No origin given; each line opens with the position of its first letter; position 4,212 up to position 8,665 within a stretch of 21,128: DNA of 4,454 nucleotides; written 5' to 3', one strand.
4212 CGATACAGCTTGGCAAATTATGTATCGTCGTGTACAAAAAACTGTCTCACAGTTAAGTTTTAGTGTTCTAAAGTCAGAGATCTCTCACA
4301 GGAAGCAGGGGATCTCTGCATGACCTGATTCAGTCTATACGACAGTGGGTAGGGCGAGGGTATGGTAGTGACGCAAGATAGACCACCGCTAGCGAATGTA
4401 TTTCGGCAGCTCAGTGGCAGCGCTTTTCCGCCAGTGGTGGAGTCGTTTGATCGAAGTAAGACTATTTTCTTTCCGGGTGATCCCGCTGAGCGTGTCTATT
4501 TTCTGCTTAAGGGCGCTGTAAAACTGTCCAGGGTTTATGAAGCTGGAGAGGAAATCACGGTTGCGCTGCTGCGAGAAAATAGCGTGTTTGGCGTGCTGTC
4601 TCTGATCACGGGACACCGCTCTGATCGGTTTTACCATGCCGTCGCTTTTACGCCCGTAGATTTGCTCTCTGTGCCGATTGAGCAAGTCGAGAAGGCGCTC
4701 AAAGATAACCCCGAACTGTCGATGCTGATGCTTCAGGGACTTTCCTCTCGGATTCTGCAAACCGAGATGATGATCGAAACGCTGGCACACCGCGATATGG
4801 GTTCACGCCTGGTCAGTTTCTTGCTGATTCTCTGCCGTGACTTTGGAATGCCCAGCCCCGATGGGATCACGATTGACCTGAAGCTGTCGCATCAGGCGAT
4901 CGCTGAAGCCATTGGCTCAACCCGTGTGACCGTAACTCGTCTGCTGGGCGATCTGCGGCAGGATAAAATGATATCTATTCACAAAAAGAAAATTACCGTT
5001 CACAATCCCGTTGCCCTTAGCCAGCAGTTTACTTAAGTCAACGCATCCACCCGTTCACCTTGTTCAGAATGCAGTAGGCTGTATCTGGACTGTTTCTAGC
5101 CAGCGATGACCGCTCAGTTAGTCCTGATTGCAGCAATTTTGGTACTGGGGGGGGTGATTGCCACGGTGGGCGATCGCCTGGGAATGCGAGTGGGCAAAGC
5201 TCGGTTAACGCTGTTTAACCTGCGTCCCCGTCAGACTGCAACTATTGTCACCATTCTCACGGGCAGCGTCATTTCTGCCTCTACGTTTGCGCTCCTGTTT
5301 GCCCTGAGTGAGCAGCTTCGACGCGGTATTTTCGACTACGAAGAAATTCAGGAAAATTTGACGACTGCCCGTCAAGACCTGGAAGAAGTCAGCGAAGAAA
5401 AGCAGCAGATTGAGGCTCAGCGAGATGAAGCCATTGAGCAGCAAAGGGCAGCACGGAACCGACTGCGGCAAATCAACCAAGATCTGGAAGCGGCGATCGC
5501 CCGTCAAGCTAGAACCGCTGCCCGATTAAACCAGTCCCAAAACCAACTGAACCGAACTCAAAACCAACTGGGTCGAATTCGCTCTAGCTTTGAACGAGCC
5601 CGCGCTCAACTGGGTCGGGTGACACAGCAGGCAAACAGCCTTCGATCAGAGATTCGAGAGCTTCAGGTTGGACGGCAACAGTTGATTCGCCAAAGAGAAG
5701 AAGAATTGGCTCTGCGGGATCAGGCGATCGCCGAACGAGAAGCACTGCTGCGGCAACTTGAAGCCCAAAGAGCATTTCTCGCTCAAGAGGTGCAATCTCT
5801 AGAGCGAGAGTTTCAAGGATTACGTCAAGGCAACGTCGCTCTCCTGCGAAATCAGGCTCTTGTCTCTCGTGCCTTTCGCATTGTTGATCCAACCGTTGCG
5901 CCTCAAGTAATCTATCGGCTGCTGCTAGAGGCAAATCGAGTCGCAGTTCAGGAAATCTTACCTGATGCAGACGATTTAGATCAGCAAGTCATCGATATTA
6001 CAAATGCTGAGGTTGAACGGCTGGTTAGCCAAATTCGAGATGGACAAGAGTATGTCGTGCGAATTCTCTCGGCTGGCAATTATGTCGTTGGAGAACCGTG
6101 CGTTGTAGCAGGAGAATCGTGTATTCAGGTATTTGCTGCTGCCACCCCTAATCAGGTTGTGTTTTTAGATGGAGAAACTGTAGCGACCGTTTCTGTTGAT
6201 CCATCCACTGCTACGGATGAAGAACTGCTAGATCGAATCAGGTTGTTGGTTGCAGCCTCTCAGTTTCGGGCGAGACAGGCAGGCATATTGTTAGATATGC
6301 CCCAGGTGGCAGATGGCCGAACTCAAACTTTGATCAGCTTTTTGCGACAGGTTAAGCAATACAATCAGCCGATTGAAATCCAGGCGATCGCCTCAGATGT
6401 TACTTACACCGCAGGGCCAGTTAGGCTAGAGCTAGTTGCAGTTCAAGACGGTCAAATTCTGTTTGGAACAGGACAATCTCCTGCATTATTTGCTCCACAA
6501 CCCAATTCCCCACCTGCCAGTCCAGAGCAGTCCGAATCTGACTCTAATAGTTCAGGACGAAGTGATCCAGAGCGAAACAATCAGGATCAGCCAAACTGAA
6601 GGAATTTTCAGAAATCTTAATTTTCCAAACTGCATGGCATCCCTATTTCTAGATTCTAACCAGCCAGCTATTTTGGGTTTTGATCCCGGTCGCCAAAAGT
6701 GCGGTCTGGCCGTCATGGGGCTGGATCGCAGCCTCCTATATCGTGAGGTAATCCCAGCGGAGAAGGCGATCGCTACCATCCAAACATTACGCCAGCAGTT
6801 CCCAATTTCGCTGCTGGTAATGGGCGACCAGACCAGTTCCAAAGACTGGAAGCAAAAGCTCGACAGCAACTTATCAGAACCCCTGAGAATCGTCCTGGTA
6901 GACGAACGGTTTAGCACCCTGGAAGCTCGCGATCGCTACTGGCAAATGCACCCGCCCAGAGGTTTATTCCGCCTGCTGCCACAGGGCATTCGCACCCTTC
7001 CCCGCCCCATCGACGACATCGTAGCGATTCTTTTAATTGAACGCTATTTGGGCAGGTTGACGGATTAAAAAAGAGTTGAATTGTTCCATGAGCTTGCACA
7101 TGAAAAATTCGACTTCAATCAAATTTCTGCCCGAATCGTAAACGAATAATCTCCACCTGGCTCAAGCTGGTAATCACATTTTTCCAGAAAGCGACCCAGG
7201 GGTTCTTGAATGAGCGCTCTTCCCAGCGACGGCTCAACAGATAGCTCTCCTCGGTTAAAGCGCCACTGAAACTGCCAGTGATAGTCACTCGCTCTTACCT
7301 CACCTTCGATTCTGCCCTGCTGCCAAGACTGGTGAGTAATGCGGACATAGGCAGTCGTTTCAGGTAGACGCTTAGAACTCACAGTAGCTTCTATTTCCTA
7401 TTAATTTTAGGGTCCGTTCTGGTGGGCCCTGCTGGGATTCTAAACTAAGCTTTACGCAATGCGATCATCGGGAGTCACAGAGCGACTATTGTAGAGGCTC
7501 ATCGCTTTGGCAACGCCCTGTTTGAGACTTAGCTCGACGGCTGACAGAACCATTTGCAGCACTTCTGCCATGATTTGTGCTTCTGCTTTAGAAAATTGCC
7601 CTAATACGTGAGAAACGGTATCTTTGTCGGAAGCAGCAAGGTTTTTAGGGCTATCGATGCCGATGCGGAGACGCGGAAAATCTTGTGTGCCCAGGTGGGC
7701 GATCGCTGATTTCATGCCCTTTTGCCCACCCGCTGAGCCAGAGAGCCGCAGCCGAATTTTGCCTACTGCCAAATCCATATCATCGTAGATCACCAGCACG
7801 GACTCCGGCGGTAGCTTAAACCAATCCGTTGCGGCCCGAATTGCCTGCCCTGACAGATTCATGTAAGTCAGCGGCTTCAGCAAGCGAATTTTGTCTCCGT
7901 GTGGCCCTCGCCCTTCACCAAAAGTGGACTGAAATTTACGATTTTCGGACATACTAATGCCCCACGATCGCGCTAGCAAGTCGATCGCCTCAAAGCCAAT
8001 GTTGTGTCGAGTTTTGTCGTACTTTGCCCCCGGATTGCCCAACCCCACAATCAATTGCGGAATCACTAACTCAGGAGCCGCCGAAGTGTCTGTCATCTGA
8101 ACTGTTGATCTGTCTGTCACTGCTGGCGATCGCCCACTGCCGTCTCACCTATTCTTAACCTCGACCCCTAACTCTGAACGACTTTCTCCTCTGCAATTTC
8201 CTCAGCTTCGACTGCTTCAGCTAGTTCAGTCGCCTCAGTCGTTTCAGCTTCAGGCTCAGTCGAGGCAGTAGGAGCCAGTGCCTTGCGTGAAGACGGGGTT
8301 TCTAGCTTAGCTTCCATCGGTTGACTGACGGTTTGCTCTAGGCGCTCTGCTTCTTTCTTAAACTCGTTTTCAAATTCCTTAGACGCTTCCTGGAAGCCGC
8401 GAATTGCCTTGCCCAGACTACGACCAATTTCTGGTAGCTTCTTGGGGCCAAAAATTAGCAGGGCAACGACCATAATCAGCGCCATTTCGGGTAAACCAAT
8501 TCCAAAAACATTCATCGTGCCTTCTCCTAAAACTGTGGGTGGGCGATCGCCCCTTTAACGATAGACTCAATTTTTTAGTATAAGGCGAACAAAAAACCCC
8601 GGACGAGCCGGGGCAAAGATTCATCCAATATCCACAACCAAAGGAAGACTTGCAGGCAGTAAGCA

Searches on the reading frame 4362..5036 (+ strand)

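Call 13: search_protein_families(library=pfam, proteins=[window:4362-5036:+], max_evalue=0.001)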
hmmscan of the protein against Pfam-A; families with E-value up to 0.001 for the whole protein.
window:4362-5036:+ (224 aa): 3 families
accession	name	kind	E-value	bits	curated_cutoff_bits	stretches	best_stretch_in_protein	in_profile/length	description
PF00027.35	cNMP_binding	-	1.1e-17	64.2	27.5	1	27-116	2-89/89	Cyclic nucleotide-binding domain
PF13545.12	HTH_Crp_2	-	1.3e-17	63.9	27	1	149-220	2-68/70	Crp-like helix-turn-helix domain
PF00325.26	Crp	-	9.9e-15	54.4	21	1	173-204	1-32/32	Bacterial regulatory proteins, crp family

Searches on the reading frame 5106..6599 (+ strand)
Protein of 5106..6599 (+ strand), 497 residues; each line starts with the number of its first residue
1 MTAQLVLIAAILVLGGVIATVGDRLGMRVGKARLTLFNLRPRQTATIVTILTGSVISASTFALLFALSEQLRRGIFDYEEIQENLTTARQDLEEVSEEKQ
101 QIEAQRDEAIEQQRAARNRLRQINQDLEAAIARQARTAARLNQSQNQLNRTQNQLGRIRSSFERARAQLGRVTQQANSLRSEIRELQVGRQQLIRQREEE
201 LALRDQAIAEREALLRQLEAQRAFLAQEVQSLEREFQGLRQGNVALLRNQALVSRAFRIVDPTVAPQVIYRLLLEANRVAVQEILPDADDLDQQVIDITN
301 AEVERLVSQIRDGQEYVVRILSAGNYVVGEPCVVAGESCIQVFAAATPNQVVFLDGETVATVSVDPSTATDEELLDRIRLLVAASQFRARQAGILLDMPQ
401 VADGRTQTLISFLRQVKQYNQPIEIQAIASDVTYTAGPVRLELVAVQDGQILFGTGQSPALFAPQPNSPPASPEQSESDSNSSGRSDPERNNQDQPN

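Call 13: search_protein_families(library=pfam, proteins=[window:5106-6599:+], max_evalue=0.001)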
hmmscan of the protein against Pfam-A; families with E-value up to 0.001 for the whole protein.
window:5106-6599:+ (497 aa): 1 family
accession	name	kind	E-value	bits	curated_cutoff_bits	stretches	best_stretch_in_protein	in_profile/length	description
PF11283.13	DUF3084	-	6e-33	113.1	25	1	5-79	2-76/77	Protein of unknown function (DUF3084)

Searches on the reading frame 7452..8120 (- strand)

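Call 13: search_protein_families(library=pfam, proteins=[window:7452-8120:-], max_evalue=0.001)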
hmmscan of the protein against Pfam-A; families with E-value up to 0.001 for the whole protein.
window:7452-8120:- (222 aa): 1 family
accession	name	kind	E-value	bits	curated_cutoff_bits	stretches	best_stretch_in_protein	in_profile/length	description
PF01195.25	Pept_tRNA_hydro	-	1.1e-66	224.7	27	1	23-211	1-183/183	Peptidyl-tRNA hydrolase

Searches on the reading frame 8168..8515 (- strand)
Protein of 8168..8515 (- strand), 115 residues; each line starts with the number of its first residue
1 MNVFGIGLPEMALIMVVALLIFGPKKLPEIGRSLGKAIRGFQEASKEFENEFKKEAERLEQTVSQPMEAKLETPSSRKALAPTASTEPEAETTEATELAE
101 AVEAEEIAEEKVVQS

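Call 13: search_protein_families(library=pfam, proteins=[window:8168-8515:-], max_evalue=0.001)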
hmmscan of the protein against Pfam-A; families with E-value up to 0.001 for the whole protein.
window:8168-8515:- (115 aa): 1 family
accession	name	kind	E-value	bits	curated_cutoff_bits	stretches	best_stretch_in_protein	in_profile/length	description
PF02416.21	TatA_B_E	-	1.8e-23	82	21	1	6-57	1-52/53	mttA/Hcf106 family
